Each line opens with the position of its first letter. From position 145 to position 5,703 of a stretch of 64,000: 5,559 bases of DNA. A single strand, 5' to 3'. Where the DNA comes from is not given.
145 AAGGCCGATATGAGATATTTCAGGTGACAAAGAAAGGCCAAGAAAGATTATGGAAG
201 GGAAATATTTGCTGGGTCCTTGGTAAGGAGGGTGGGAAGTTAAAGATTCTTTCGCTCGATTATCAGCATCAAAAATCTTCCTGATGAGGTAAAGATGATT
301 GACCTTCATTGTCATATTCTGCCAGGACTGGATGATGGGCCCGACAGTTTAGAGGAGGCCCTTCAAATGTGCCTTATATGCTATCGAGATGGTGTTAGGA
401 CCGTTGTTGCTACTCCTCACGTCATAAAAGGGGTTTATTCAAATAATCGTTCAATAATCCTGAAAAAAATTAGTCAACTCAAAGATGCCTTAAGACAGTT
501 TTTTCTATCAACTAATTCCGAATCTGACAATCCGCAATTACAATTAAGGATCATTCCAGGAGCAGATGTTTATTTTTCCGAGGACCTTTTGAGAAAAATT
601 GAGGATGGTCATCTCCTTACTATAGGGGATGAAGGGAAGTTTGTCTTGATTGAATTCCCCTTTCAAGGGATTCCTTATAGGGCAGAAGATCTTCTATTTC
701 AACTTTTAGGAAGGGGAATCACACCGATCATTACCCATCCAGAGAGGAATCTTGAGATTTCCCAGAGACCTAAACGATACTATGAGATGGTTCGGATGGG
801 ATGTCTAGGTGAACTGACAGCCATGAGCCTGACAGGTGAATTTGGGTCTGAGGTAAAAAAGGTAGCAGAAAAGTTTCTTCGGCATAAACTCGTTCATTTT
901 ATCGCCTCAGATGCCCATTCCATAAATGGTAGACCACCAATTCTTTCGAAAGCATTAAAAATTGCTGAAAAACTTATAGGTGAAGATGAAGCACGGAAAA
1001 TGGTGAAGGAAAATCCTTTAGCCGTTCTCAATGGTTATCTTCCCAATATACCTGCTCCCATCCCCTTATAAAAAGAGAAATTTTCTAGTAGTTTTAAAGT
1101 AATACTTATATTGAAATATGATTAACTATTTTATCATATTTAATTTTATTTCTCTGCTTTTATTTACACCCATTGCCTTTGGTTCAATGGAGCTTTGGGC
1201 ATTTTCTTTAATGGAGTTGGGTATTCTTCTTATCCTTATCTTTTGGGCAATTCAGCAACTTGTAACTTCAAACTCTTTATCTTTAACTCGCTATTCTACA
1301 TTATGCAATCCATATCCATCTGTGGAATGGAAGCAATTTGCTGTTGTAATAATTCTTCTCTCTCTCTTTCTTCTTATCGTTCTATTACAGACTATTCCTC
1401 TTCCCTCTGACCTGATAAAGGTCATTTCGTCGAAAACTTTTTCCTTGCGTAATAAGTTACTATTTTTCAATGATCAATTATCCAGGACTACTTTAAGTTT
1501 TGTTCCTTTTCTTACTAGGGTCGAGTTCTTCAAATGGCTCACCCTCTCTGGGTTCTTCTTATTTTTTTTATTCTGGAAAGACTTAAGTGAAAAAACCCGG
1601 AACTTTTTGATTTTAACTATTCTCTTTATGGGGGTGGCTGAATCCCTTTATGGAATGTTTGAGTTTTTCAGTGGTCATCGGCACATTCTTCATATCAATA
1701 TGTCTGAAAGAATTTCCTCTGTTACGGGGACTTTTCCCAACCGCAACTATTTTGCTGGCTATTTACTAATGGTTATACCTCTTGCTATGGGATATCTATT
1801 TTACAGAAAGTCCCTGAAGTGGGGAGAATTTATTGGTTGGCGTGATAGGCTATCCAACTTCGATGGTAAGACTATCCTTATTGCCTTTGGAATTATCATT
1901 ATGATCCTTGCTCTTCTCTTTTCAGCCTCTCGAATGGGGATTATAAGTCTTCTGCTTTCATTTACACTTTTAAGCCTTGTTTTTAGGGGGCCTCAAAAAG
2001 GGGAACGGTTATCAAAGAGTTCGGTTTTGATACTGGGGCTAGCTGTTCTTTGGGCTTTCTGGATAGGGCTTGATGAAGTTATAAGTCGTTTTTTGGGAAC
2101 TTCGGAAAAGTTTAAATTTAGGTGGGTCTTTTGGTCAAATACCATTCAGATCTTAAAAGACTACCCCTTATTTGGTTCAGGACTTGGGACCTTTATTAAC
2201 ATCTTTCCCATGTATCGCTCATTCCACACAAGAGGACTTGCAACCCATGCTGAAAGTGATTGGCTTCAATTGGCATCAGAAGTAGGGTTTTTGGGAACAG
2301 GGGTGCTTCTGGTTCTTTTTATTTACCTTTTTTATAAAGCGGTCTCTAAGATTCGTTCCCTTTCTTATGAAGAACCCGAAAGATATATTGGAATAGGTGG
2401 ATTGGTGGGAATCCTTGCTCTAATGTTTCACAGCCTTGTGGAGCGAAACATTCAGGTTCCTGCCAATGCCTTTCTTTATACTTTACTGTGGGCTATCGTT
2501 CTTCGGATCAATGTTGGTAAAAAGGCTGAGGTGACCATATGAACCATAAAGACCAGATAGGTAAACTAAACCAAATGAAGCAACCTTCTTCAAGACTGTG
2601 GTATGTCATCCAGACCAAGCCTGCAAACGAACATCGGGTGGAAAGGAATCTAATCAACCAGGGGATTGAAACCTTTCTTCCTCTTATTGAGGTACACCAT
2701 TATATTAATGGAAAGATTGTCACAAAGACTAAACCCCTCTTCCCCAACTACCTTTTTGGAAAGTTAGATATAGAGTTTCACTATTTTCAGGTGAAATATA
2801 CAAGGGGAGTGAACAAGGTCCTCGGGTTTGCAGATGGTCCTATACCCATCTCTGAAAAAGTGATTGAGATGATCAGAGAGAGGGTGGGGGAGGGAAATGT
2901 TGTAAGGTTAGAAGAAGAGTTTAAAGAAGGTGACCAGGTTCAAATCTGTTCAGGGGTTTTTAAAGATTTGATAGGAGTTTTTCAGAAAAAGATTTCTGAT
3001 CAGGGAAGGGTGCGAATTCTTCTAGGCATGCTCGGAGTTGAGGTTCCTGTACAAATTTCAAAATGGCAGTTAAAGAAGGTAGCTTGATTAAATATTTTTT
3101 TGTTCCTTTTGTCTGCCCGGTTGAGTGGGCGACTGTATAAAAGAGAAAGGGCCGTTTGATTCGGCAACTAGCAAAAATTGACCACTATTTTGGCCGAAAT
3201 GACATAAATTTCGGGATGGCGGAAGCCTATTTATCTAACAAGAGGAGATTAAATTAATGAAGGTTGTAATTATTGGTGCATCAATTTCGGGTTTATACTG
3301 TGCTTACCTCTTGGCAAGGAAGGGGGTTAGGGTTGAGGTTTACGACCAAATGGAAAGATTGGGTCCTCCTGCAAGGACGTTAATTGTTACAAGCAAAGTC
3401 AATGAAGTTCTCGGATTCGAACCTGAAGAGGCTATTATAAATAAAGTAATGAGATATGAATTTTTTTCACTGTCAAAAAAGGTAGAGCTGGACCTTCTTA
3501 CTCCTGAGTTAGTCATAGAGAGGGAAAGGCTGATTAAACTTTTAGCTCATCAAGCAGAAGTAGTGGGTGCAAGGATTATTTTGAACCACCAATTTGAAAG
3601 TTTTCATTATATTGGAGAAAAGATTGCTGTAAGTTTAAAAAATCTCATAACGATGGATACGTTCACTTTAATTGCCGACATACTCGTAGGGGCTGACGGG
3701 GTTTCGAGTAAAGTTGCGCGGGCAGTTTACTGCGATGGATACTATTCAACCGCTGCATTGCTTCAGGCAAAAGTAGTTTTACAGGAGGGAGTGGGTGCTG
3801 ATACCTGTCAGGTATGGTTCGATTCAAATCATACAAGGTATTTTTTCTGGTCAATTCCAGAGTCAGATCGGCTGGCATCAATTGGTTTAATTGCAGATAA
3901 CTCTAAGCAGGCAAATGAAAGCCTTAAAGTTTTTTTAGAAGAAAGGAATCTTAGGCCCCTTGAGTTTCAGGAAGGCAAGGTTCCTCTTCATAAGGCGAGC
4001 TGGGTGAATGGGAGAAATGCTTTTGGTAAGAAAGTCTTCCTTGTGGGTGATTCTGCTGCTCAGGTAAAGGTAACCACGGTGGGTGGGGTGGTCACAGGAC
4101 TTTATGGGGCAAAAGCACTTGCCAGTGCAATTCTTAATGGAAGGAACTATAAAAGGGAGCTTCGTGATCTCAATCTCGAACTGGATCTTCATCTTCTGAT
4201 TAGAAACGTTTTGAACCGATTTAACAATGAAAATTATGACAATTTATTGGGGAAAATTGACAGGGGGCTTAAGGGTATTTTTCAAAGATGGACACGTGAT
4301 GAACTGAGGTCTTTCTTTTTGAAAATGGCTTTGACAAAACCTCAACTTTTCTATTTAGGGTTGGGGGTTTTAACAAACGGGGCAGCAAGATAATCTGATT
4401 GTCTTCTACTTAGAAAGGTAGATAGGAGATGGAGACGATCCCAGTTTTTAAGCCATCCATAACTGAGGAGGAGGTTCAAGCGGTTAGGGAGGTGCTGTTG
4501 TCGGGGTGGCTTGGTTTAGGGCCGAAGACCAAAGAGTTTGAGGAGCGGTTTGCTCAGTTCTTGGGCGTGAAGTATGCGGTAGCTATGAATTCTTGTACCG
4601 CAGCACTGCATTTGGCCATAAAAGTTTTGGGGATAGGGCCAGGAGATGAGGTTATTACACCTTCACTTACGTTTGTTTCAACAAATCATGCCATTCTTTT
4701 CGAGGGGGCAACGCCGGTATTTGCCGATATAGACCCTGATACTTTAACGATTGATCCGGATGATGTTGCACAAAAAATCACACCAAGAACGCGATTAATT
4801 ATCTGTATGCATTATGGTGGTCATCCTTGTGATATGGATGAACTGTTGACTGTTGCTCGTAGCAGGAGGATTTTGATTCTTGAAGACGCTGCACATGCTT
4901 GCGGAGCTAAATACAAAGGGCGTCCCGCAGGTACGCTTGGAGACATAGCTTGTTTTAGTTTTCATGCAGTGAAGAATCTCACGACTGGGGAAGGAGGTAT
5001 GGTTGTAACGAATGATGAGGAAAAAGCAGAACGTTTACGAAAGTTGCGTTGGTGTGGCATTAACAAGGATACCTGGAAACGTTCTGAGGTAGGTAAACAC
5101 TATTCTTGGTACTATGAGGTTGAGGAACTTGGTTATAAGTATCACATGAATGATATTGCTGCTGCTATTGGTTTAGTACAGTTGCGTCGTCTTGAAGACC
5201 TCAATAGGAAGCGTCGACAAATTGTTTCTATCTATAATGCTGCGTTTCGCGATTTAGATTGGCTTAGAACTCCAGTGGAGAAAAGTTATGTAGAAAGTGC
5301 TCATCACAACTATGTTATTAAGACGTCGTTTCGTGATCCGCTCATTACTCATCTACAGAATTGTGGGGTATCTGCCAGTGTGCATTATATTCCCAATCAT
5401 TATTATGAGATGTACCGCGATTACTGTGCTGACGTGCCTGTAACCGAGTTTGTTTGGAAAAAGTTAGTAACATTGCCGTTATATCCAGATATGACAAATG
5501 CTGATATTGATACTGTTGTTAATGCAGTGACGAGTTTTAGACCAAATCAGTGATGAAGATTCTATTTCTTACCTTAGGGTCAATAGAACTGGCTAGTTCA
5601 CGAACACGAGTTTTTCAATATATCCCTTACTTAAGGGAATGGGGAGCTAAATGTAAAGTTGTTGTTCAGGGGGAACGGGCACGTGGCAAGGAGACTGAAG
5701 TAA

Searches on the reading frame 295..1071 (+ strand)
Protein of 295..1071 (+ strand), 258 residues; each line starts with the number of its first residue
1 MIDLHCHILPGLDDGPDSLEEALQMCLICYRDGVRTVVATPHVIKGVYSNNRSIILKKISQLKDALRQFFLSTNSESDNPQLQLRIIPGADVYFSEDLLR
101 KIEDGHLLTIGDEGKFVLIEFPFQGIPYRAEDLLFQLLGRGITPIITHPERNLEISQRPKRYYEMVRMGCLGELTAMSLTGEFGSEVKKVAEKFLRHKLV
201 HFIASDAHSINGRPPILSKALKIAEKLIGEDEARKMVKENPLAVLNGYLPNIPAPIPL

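Call 66: search_protein_families(library=pfam, proteins=[window:295-1071:+], max_evalue=1e-12)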
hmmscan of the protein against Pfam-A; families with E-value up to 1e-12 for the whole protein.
window:295-1071:+ (258 aa): 1 family
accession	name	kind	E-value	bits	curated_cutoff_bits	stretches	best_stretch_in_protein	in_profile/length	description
PF19567.5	CpsB_CapC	-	1.4e-53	182.2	27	1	1-245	1-233/234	Capsular polysaccharide synthesis, CpsB/CapC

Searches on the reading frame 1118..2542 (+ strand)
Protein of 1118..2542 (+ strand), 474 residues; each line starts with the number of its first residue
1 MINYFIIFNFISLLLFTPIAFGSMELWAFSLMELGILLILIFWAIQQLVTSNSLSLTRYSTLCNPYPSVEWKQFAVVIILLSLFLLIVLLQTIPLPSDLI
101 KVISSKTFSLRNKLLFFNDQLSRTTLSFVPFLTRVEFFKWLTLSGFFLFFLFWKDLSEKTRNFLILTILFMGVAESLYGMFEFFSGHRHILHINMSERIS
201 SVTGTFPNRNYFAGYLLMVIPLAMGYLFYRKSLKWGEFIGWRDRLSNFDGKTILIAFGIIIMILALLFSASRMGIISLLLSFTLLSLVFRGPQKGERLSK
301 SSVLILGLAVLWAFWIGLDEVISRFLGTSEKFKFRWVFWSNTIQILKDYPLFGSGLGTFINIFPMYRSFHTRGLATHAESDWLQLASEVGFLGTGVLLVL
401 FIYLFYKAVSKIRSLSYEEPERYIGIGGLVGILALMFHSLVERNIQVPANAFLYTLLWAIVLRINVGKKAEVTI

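Call 66: search_protein_families(library=pfam, proteins=[window:1118-2542:+], max_evalue=1e-12)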
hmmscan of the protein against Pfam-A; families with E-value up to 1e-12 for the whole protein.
window:1118-2542:+ (474 aa): 1 family
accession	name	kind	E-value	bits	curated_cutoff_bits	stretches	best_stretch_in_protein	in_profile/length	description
PF04932.20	Wzy_C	-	6.5e-16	58.9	31.7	1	258-397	2-148/149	O-Antigen ligase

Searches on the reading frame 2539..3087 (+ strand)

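Call 66: search_protein_families(library=pfam, proteins=[window:2539-3087:+], max_evalue=1e-12)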
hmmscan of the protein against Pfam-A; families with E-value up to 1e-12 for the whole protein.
window:2539-3087:+ (182 aa): 1 family
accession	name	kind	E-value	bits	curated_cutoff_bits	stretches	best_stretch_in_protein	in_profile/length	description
PF02357.24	NusG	-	4.2e-19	69.3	22.2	1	21-113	3-93/93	Transcription termination factor nusG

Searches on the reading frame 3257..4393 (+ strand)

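Call 66: search_protein_families(library=pfam, proteins=[window:3257-4393:+], max_evalue=1e-12)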
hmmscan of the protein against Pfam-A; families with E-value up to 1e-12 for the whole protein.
window:3257-4393:+ (378 aa): 1 family
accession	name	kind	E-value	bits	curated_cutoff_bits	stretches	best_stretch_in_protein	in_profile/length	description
PF01494.25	FAD_binding_3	-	3.4e-16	59.9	22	1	2-292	3-318/349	FAD binding domain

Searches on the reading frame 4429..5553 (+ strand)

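Call 66: search_protein_families(library=pfam, proteins=[window:4429-5553:+], max_evalue=1e-12)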
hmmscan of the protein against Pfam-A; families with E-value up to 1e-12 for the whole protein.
window:4429-5553:+ (374 aa): 1 family
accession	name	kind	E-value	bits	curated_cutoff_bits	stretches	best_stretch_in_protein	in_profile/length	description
PF01041.23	DegT_DnrJ_EryC1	-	5.4e-126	421.1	19.8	1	10-367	2-359/360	DegT/DnrJ/EryC1/StrS aminotransferase family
